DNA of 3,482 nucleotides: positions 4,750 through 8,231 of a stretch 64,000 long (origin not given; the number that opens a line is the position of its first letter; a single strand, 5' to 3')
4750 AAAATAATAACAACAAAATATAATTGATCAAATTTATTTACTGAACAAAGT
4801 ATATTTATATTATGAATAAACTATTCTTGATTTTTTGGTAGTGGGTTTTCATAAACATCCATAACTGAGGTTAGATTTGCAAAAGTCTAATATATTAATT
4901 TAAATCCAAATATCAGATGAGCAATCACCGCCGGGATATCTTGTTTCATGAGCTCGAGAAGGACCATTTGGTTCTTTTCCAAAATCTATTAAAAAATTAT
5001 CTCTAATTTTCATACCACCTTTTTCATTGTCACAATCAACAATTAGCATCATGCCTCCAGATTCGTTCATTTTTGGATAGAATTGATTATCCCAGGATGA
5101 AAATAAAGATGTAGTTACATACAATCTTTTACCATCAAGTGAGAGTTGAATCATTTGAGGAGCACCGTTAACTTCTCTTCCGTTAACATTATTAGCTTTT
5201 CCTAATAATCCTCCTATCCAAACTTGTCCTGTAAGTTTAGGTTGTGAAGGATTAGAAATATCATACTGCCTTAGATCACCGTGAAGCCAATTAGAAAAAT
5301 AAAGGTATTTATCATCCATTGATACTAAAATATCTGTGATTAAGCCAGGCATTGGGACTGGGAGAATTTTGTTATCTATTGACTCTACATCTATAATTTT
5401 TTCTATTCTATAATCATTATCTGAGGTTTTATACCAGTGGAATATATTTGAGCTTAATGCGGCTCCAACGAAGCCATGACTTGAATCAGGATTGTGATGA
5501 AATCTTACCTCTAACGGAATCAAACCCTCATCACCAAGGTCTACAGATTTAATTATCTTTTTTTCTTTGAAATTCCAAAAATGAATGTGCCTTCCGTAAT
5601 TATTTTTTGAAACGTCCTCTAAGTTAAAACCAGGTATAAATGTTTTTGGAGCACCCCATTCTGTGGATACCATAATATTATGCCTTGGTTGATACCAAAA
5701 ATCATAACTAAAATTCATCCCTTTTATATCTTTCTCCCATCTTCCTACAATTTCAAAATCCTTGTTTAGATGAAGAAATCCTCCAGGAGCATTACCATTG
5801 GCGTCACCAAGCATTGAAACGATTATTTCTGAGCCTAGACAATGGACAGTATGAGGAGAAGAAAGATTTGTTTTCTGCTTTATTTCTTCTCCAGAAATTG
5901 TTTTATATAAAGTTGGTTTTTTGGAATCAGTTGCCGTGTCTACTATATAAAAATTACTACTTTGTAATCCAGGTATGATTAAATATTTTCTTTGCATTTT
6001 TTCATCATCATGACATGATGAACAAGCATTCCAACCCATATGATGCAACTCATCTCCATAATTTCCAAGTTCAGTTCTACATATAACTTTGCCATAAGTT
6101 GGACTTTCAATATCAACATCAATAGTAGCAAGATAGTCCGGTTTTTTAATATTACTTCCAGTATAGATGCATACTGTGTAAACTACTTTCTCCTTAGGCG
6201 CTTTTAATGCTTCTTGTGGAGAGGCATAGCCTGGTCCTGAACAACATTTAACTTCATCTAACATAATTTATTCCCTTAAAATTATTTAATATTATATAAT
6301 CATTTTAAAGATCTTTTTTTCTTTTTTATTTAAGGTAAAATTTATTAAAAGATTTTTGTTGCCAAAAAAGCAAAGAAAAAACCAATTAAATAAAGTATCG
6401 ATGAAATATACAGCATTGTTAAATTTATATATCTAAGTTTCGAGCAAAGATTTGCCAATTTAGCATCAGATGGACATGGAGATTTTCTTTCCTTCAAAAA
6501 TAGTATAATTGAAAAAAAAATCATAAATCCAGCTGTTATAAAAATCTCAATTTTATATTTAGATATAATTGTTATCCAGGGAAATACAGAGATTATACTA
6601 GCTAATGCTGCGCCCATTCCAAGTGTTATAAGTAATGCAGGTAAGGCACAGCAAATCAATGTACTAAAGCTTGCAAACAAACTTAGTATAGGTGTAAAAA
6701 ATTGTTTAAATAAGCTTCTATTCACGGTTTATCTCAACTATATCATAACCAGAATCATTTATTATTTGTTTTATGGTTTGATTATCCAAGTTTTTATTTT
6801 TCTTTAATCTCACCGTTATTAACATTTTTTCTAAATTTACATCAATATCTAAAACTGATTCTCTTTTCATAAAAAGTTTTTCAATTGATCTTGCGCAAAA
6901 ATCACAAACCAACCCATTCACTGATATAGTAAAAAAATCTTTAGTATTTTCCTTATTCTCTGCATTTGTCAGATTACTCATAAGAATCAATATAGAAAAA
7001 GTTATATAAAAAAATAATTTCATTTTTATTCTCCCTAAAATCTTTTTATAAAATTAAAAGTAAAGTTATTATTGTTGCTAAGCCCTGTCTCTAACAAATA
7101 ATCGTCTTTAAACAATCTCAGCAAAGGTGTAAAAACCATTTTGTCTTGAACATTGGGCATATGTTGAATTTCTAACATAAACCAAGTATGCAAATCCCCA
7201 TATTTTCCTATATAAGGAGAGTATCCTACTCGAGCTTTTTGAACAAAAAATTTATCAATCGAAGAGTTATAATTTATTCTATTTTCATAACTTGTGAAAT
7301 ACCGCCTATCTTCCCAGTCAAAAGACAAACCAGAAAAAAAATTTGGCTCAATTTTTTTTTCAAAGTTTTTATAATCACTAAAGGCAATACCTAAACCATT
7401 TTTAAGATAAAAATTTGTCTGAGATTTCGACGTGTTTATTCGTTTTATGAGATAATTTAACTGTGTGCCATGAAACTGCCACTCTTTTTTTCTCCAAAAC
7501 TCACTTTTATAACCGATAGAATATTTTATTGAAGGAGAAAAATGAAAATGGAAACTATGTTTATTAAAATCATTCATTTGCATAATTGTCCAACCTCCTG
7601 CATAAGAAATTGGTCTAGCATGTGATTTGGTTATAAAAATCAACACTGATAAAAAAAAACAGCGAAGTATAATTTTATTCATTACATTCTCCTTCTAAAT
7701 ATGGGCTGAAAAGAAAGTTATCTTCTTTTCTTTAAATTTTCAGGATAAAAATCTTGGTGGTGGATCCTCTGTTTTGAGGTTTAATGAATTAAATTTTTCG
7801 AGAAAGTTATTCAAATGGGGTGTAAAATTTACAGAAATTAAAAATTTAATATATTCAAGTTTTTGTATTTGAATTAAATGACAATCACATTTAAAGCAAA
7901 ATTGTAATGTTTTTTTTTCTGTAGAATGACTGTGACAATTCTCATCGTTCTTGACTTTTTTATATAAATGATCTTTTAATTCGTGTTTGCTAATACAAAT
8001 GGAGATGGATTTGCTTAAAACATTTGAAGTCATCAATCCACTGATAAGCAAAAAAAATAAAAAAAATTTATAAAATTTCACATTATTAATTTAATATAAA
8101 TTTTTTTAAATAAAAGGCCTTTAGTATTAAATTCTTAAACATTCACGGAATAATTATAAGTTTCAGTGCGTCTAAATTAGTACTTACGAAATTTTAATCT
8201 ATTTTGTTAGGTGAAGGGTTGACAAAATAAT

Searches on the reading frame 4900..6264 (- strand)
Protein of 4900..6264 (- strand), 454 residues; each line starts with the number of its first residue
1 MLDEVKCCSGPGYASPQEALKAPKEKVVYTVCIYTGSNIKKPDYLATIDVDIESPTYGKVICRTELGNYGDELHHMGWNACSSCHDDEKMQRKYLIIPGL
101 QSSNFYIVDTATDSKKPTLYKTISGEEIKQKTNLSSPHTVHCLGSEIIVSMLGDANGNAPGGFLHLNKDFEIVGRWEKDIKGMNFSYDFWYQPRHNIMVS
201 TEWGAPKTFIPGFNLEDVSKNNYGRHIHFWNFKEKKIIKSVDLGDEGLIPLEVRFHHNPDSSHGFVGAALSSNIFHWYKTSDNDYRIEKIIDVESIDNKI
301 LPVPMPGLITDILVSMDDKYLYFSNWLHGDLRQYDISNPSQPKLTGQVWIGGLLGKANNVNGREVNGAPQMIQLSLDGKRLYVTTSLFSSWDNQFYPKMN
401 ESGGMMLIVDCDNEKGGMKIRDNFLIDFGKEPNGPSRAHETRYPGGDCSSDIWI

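Call 26: search_protein_families(library=pfam, proteins=[window:4900-6264:-], max_evalue=0.001)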
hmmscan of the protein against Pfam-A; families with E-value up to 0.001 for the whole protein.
window:4900-6264:- (454 aa): 1 family
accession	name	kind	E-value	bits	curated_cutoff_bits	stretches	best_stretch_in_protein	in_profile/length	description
PF05694.17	SBP56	-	7.3e-214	711.1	34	1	7-454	1-453/453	56kDa selenium binding protein (SBP56)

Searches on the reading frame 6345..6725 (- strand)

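Call 3: search_protein_families(library=pfam, proteins=[window:6345-6725:-], max_evalue=0.1)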
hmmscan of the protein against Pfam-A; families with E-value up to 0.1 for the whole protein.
window:6345-6725:- (126 aa): 1 family
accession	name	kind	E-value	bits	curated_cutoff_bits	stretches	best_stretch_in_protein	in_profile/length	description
PF16890.10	DUF5083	-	0.0035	17.6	27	1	20-125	19-121/157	Domain of unknown function (DUF5083)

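Call 4: search_protein_families(library=ncbifam, proteins=[window:6345-6725:-], max_evalue=0.1)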
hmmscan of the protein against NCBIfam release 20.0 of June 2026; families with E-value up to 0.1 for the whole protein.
window:6345-6725:- (126 aa): 1 family
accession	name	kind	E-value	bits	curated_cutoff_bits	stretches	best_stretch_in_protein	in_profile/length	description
NF033556.1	MerTP_fusion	equivalog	0.011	15.4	180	1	15-105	2-89/186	mercuric transport protein MerTP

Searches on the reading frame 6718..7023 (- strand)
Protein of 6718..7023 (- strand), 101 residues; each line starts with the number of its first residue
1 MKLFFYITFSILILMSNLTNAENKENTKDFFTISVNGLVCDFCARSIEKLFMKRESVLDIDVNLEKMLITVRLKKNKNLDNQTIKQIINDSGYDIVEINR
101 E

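Call 3: search_protein_families(library=pfam, proteins=[window:6718-7023:-], max_evalue=0.1)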
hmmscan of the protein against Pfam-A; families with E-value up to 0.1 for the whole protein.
window:6718-7023:- (101 aa): 2 families
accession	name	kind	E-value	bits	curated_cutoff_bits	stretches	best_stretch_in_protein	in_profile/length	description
PF00403.32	HMA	-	9.5e-08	32.8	24.8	1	32-94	1-62/62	Heavy-metal-associated domain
PF24056.1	zf-C2H2_ZFHX3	-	0.013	15.7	27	1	39-50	5-16/25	Zinc finger homeobox protein 3-like, C2H2 type zinc-finger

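Call 4: search_protein_families(library=ncbifam, proteins=[window:6718-7023:-], max_evalue=0.1)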
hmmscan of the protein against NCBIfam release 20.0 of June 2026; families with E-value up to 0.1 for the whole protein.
window:6718-7023:- (101 aa): 13 families
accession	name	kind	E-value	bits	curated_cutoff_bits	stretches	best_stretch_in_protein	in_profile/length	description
NF033795.1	chaper_CopZ_Bs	exception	5.1e-11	42.6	91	1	32-95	3-65/66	copper chaperone CopZ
TIGR00003.1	TIGR00003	subfamily_domain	3.5e-10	40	62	1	32-95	3-65/66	copper ion binding protein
NF033781.1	chaper_CopP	exception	4.5e-08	33.1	112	1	32-95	3-64/65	copper-binding metallochaperone CopP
NF033794.2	chaper_CopZ_Eh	exception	1e-07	31.9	95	1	32-94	3-64/68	copper chaperone CopZ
NF033556.1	MerTP_fusion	equivalog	2.8e-07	30.3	180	1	21-95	113-185/186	mercuric transport protein MerTP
NF047957.1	CopZ_AFE_1862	equivalog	0.00024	21.5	85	1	32-94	2-60/62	CopZ family metallochaperone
NF008262.1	PRK11033.1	equivalog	0.00053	18.6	1005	1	20-99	32-108/731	zinc/cadmium/mercury/lead-transporting ATPase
NF045683.1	MerT_CopZ_Se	exception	0.00057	19.4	375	1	15-94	148-226/235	MerT/CopZ fusion-like heavy metal transport selenoprotein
TIGR02052.1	MerP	equivalog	0.0011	19.4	92.55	1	16-93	11-86/92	mercury resistance system periplasmic binding protein MerP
NF033775.1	P_type_ZntA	exception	0.0012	17.2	1240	1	20-97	39-113/732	Zn(II)/Cd(II)/Pb(II) translocating P-type ATPase ZntA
NF010311.1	PRK13748.1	subfamily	0.0013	17.7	600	1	32-95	2-63/560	mercury(II) reductase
NF040695.1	FlaK_Arch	equivalog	0.024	14.2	330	1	3-61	121-179/230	preflagellin peptidase FlaK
NF007952.0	PRK10671.1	equivalog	0.032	12.4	1316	1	32-96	6-64/838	copper-exporting P-type ATPase CopA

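Call 104: search_solved_structures(query=window:6718-7023:-, max_evalue=0.001)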
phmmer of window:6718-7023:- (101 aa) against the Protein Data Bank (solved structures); distinct sequences matched with E-value up to 0.001: 12.
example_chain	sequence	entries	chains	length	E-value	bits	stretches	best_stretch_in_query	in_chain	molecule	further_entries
7si3_A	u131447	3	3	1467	1.7e-13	53.7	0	29-66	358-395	P-type Cu(+) transporter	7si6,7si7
7xuk_A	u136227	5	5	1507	4.9e-12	49.1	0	30-95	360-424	Copper-transporting ATPase 2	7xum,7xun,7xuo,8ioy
1p6t_A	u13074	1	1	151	5.3e-08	36.2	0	34-95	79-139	Potential copper-transporting ATPase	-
2rml_A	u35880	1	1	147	1.7e-07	34.5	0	34-95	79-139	Copper-transporting P-type ATPase copA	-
3j09_A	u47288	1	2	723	3.4e-06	30.4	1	32-97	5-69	copper-exporting P-type ATPase A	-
6ff2_A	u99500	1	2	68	2.7e-05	27.5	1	33-96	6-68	Copper chaperone CopZ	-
3cjk_B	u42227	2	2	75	4e-05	27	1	31-99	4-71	Copper-transporting ATPase 1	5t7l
1kvi_A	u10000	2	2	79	4.5e-05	26.8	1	31-97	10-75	Copper-transporting ATPase 1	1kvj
2k1r_A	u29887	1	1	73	5.4e-05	26.6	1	31-96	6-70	Copper-transporting ATPase 1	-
1k0v_A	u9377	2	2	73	0.00012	25.4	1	32-99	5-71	CopZ | similar to mercuric transport protein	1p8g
2qif_A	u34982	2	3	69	0.00052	23.4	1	32-96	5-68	Copper chaperone copZ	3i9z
2rop_A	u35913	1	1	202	0.00053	23.4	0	30-95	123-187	Copper-transporting ATPase 2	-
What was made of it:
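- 6345..8081 (-): Neighbouring divergent cluster, linked to the operon but not shown to be part of it. It holds a 113-aa secreted His/Cys protein, a 215-aa probable small outer-membrane barrel, a secreted HMA (CopZ/MerP-like) protein and a second MerT-like protein (126 aa). The HMA protein is closest to Cu(I) domains (call 104).
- The paralogous neighbouring cluster carries a CopZ-like HMA protein whose closest solved relatives bind Cu(I) (call 104).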

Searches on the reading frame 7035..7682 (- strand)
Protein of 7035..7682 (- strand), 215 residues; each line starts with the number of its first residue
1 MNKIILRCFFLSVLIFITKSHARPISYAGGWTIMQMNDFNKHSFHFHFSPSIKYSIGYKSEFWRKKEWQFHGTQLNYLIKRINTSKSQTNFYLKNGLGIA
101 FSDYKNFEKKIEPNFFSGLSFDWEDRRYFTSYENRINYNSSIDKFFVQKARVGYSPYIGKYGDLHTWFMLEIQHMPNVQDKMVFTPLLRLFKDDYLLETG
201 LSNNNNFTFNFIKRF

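Call 3: search_protein_families(library=pfam, proteins=[window:7035-7682:-], max_evalue=0.1)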
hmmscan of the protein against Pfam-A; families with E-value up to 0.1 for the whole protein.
window:7035-7682:- (215 aa): 0 families

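Call 4: search_protein_families(library=ncbifam, proteins=[window:7035-7682:-], max_evalue=0.1)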
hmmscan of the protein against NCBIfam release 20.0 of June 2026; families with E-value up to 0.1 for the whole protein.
window:7035-7682:- (215 aa): 0 families

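Call 103: search_solved_structures(query=window:7035-7682:-, max_evalue=1)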
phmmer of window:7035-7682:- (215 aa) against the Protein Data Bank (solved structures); distinct sequences matched with E-value up to 1: 0.

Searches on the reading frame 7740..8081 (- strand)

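Call 3: search_protein_families(library=pfam, proteins=[window:7740-8081:-], max_evalue=0.1)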
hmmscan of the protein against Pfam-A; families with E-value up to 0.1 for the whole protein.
window:7740-8081:- (113 aa): 0 families

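Call 4: search_protein_families(library=ncbifam, proteins=[window:7740-8081:-], max_evalue=0.1)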
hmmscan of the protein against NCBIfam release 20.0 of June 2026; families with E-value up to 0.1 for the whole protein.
window:7740-8081:- (113 aa): 2 families
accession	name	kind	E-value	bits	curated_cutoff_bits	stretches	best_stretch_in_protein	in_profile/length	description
TIGR00515.1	accD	equivalog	0.019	14.3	317.45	1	27-104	13-89/285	acetyl-CoA carboxylase, carboxyltransferase subunit beta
NF038275.1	Myrrnad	domain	0.064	13.1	40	1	2-26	5-29/81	MyrrNad domain-containing protein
